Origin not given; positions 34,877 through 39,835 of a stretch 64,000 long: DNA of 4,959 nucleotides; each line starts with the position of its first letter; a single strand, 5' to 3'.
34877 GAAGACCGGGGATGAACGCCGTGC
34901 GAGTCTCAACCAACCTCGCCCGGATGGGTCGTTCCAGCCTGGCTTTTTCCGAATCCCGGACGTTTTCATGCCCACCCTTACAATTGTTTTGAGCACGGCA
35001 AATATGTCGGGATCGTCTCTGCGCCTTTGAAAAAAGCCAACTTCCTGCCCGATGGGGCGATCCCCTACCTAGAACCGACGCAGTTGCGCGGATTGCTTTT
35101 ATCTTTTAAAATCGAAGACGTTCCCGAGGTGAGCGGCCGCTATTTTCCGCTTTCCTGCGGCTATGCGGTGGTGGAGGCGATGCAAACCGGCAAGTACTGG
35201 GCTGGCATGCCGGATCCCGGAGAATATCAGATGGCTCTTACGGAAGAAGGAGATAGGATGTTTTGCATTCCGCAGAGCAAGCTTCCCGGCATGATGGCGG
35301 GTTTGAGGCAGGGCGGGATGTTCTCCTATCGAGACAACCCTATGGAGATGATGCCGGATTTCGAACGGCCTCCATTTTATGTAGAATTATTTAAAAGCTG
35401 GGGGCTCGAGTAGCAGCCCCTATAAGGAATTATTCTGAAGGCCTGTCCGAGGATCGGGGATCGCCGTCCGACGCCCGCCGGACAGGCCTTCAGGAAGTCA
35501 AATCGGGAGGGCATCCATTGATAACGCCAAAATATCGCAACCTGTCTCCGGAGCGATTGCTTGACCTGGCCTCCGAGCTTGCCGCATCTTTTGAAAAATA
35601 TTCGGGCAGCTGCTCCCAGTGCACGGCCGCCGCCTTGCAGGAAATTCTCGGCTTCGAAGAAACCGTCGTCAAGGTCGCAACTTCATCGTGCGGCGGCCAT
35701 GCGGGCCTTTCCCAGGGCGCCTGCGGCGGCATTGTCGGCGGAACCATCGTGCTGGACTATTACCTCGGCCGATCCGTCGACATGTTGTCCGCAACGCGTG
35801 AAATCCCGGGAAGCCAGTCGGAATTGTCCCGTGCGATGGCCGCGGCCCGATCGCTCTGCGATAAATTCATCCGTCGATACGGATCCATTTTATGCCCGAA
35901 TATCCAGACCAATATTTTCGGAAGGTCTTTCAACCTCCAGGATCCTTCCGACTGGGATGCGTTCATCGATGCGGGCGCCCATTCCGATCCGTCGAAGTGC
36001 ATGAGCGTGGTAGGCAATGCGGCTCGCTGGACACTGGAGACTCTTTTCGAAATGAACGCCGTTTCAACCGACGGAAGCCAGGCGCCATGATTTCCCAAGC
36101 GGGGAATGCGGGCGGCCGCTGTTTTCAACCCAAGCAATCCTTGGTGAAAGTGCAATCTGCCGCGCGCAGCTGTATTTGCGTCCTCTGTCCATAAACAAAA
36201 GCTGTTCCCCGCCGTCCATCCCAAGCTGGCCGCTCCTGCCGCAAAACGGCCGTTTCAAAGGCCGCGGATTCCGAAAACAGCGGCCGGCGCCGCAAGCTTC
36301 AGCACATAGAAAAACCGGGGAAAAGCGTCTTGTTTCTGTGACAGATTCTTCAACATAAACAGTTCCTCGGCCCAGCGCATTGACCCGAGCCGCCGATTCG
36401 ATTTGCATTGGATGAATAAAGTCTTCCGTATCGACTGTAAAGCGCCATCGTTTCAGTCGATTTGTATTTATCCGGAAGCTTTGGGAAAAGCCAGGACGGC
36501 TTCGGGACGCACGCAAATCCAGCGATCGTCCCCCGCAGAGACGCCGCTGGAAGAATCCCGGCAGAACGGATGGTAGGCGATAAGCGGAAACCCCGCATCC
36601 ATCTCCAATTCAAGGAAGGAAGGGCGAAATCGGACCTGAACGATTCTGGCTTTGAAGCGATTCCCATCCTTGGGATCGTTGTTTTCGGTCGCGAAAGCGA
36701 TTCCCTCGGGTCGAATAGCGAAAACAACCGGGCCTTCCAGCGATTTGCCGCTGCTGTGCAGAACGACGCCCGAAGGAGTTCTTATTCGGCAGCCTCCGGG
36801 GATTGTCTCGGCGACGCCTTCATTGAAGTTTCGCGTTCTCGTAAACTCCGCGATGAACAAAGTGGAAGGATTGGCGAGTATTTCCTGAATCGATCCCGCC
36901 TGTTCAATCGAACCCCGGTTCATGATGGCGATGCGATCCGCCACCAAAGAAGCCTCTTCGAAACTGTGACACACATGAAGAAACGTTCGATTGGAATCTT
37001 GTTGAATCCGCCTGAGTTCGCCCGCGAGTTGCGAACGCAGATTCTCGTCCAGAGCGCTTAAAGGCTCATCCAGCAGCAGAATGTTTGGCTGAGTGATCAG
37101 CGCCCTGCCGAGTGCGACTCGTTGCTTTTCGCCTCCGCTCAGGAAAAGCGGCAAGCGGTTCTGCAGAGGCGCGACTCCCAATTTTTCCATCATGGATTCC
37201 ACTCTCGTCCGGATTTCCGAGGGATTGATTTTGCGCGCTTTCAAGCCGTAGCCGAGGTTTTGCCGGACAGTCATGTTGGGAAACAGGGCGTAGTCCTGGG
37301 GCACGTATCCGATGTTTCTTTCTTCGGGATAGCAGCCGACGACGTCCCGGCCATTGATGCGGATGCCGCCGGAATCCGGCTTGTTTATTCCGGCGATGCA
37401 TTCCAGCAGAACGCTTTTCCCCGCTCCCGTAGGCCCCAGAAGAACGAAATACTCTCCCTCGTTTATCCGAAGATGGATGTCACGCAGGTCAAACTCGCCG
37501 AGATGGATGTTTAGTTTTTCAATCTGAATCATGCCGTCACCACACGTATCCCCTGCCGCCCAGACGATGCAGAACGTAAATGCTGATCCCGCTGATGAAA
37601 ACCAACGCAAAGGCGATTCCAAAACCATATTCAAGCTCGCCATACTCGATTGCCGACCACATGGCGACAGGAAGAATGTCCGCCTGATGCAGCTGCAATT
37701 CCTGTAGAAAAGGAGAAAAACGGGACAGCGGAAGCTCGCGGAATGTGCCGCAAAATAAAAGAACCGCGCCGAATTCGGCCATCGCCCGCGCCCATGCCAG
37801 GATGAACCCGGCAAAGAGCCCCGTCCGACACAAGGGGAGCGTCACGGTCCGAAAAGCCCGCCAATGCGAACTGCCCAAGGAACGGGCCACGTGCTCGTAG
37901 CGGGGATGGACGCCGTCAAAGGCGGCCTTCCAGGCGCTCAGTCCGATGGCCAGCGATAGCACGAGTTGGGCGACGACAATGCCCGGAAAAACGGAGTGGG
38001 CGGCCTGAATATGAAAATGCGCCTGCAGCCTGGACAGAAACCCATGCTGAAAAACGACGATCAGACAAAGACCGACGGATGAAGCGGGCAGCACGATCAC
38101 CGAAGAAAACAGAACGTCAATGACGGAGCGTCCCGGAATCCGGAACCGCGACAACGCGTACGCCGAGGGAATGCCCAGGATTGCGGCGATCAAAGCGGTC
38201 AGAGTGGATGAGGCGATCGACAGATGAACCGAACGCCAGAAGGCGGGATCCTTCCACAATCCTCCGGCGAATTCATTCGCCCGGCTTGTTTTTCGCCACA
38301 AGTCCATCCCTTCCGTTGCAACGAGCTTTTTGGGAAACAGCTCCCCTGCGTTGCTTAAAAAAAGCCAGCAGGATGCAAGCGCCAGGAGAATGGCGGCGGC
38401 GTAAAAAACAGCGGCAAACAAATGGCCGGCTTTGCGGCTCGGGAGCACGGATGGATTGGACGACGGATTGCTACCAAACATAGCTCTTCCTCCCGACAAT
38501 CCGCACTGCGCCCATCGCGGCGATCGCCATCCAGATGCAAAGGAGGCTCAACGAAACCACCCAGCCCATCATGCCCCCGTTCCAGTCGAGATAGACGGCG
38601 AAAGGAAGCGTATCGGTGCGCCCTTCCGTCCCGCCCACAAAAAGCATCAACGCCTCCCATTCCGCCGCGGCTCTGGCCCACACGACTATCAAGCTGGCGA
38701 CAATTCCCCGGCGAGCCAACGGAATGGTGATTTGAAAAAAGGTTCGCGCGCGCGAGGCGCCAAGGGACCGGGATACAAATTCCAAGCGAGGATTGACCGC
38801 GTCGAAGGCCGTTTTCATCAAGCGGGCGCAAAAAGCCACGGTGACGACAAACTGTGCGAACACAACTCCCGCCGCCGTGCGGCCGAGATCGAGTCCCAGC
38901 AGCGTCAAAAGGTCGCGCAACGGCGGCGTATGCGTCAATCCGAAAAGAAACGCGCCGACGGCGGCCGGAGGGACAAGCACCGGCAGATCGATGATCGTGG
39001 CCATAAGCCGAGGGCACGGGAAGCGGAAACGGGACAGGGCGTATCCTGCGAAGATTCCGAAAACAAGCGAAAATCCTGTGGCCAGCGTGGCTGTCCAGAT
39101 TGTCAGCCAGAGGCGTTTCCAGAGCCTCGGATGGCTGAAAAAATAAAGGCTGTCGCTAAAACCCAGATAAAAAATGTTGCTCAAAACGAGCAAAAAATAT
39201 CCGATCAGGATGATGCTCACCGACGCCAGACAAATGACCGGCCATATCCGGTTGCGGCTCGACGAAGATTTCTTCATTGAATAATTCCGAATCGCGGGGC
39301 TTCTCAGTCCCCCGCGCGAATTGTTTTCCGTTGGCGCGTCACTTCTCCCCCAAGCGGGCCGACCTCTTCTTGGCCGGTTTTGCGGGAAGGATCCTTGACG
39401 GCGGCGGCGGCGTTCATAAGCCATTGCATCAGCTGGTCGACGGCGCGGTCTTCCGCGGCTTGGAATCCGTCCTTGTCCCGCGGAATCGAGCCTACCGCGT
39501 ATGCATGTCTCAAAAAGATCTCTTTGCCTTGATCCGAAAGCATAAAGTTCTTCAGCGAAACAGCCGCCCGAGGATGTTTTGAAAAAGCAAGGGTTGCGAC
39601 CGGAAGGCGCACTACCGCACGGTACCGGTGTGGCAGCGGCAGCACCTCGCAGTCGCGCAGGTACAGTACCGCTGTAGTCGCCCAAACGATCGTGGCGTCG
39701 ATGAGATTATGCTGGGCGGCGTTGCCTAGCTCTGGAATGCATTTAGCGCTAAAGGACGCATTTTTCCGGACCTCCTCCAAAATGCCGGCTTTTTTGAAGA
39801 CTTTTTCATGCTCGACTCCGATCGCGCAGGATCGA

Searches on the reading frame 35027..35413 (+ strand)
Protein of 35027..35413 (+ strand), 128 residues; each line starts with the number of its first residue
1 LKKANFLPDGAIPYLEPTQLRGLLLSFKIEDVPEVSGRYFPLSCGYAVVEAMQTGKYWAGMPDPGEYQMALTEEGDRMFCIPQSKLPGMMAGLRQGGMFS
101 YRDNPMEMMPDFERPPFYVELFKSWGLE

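Call 47: search_protein_families(library=pfam, proteins=[window:35027-35413:+], max_evalue=0.001)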
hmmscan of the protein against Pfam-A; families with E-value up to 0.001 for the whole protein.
window:35027-35413:+ (128 aa): 1 family
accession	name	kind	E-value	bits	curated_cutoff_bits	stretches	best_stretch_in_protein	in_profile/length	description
PF02596.20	DUF169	-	9.2e-07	29.3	27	1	2-91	117-208/209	Uncharacterised ArCR, COG2043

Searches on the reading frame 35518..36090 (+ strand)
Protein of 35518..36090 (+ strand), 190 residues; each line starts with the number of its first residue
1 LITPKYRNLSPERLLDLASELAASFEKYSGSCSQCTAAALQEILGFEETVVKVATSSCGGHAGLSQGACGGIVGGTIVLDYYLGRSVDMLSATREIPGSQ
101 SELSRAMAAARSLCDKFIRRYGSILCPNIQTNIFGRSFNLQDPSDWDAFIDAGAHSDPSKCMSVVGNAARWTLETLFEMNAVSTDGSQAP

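Call 42: search_protein_families(library=pfam, proteins=[window:35518-36090:+], max_evalue=0.00001)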
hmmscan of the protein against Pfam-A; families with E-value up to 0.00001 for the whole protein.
window:35518-36090:+ (190 aa): 1 family
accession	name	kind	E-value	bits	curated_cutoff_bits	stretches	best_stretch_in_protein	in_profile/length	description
PF09719.15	C_GCAxxG_C_C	-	8.8e-17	61.7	27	1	31-174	2-117/118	Putative redox-active protein (C_GCAxxG_C_C)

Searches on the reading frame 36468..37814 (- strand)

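Call 42: search_protein_families(library=pfam, proteins=[window:36468-37814:-], max_evalue=0.00001)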
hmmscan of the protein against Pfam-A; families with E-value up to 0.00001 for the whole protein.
window:36468-37814:- (448 aa): 1 family
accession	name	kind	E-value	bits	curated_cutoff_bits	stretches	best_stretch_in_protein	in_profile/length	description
PF00005.33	ABC_tran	-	6e-35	121.3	25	1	110-252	1-136/137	ABC transporter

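Call 49: search_protein_families(library=ncbifam, proteins=[window:36468-37814:-], max_evalue=0.001)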
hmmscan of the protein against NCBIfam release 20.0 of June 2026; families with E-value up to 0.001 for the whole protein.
window:36468-37814:- (448 aa): 187 families (the best 25 are shown)
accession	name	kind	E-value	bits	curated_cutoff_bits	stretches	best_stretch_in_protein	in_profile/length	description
NF040840.2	tungstate_WtpC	equivalog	7.8e-100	334.5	440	1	95-440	1-344/347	tungstate ABC transporter ATP-binding protein WtpC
TIGR03265.1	PhnT2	equivalog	1.6e-82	277.6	457.7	1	95-406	4-311/353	putative 2-aminoethylphosphonate ABC transporter ATP-binding protein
NF008653.0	PRK11650.1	subfamily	2.9e-70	237.1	432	1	110-377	20-290/357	sn-glycerol-3-phosphate ABC transporter ATP-binding protein UgpC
TIGR00968.1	3a0106s01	subfamily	3e-69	233.2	342.75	1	96-326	1-232/237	sulfate ABC transporter ATP-binding protein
NF006987.0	PRK09452.1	equivalog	3.8e-69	233.2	482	1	108-338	31-262/378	spermidine/putrescine ABC transporter ATP-binding protein PotA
TIGR01187.1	potA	subfamily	2.4e-68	230.6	355.6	1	125-402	1-281/325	polyamine ABC transporter ATP-binding protein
NF043075.1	MMSYN1_0197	equivalog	1.2e-66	225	550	1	106-402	14-303/341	spermidine/putrescine ABC transporter ATP-binding protein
TIGR03258.1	PhnT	equivalog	2.9e-63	214.1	499.15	1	94-405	7-321/359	2-aminoethylphosphonate ABC transport system ATP-binding subunit PhnT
NF008105.0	PRK10851.1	equivalog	7.5e-61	205.8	502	1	96-403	3-308/362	sulfate/thiosulfate ABC transporter ATP-binding protein CysA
NF008621.0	PRK11607.1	equivalog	2.2e-60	204.4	613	1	106-389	31-317/377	putrescine ABC transporter ATP-binding subunit PotG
NF040933.2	ABC_arch_GlcV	equivalog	4.4e-60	203.4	450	1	110-384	22-298/357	glucose ABC transporter ATP-binding protein GlcV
NF008513.0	PRK11432.1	equivalog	3.9e-59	200.3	496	1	110-379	22-290/351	ferric ABC transporter ATP-binding protein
NF008233.0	PRK11000.1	equivalog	5.9e-58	196.5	568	1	111-330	20-239/369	maltose/maltodextrin ABC transporter ATP-binding protein MalK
TIGR02142.1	modC_ABC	equivalog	4.7e-57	193.8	285.05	1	101-322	5-229/353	molybdenum ABC transporter ATP-binding protein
TIGR01186.1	proV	subfamily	6.9e-54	183.3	326.6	1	110-331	9-236/363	betaine/proline/choline family ABC transporter ATP-binding protein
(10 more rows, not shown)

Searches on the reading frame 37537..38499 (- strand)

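Call 49: search_protein_families(library=ncbifam, proteins=[window:37537-38499:-], max_evalue=0.001)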
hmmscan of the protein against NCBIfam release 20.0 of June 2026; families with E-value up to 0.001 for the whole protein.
window:37537-38499:- (320 aa): 31 families (the best 25 are shown)
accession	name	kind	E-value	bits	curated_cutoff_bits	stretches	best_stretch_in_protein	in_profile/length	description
TIGR01581.1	Mo_ABC_porter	hypoth_equivalog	2.2e-43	148.4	210.3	1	84-306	16-222/225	ABC transporter permease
NF040839.1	tungstate_WtpB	equivalog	2.1e-35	122.6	340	1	83-249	38-203/251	tungstate ABC transporter permease WtpB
TIGR02141.1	modB_ABC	equivalog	7.9e-34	117.1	182.6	1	93-254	2-163/208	molybdate ABC transporter permease subunit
NF006939.0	PRK09421.1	equivalog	2.7e-29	102.2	262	1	87-251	8-173/230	molybdate ABC transporter permease subunit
TIGR00969.1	3a0106s02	subfamily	5.1e-28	98.3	240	1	83-254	55-226/272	sulfate ABC transporter permease subunit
TIGR02139.1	permease_CysT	equivalog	1.8e-24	86.7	246.1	1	81-252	42-213/265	sulfate ABC transporter permease subunit CysT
NF008208.0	PRK10971.1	equivalog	1.8e-23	83.4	415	1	85-252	54-221/277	sulfate/thiosulfate ABC transporter permease CysT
TIGR02140.1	permease_CysW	equivalog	2.1e-21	76.6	329.1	1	83-254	41-212/261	sulfate ABC transporter permease subunit CysW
TIGR03262.1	PhnU2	equivalog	5.4e-18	64.9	593.25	1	81-259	46-221/546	putative 2-aminoethylphosphonate ABC transporter permease subunit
NF038017.1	ABC_perm1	subfamily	7.3e-17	61.9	100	1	95-253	2-153/184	ABC transporter permease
NF006954.0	PRK09433.1-5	equivalog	2.6e-15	56.1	821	1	81-228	38-188/530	thiamine/thiamine pyrophosphate ABC transporter permease ThiP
NF008620.0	PRK11602.1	equivalog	1.2e-14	54.2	442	1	84-256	59-231/291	sulfate/thiosulfate ABC transporter permease CysW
TIGR02138.1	phosphate_pstC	equivalog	9e-13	47.9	196.45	1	30-263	9-245/296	phosphate ABC transporter permease subunit PstC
NF006951.0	PRK09433.1-2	equivalog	1.7e-12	46.7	788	1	65-251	32-219/535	thiamine/thiamine pyrophosphate ABC transporter permease ThiP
NF011624.0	PRK15050.1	equivalog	3e-11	43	247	1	54-274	40-265/297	2-aminoethylphosphonate ABC transporter permease subunit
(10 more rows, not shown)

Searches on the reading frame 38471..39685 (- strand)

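Call 42: search_protein_families(library=pfam, proteins=[window:38471-39685:-], max_evalue=0.00001)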
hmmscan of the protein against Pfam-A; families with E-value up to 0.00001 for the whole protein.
window:38471-39685:- (404 aa): 1 family
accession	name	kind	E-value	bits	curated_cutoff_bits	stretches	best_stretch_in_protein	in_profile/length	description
PF00528.27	BPD_transp_1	-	3.5e-10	40.3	26.4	1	207-361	2-141/184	Binding-protein-dependent transport system inner membrane component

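Call 49: search_protein_families(library=ncbifam, proteins=[window:38471-39685:-], max_evalue=0.001)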
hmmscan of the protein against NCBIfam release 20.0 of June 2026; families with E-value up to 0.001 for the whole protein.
window:38471-39685:- (404 aa): 24 families
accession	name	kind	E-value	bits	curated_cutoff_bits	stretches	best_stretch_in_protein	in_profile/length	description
TIGR01581.1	Mo_ABC_porter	hypoth_equivalog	1.3e-43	149.1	210.3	1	172-389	3-221/225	ABC transporter permease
TIGR02141.1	modB_ABC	equivalog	9.4e-35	120.1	182.6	1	193-398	1-206/208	molybdate ABC transporter permease subunit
NF040839.1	tungstate_WtpB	equivalog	2.2e-33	116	340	1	151-348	4-202/251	tungstate ABC transporter permease WtpB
NF006939.0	PRK09421.1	equivalog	4.9e-31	107.9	262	1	187-397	7-220/230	molybdate ABC transporter permease subunit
TIGR02140.1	permease_CysW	equivalog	5.3e-28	98.2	329.1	1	152-394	9-252/261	sulfate ABC transporter permease subunit CysW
TIGR00969.1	3a0106s02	subfamily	2.3e-26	92.9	240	1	146-369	18-241/272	sulfate ABC transporter permease subunit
TIGR02139.1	permease_CysT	equivalog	1.3e-20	74.1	246.1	1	152-363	12-224/265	sulfate ABC transporter permease subunit CysT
NF008620.0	PRK11602.1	equivalog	1.8e-18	66.8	442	1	146-384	15-260/291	sulfate/thiosulfate ABC transporter permease CysW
NF008208.0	PRK10971.1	equivalog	6e-16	58.7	415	1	164-359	32-228/277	sulfate/thiosulfate ABC transporter permease CysT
NF038017.1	ABC_perm1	subfamily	1.1e-15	58.1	100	1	199-382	5-182/184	ABC transporter permease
TIGR03262.1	PhnU2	equivalog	2.3e-11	43.1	593.25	1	173-382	37-243/546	putative 2-aminoethylphosphonate ABC transporter permease subunit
NF011624.0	PRK15050.1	equivalog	1.4e-10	40.8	247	1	174-365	57-252/297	2-aminoethylphosphonate ABC transporter permease subunit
NF041773.1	tung_perm_TupB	equivalog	1.5e-10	41.3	320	1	187-389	21-217/230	tungstate ABC transporter permease TupB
TIGR02138.1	phosphate_pstC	equivalog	2.9e-08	33.1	196.45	1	191-352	65-233/296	phosphate ABC transporter permease subunit PstC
TIGR03226.1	PhnU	equivalog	5.6e-08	32.6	283.45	1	182-366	83-271/311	2-aminoethylphosphonate ABC transporter permease subunit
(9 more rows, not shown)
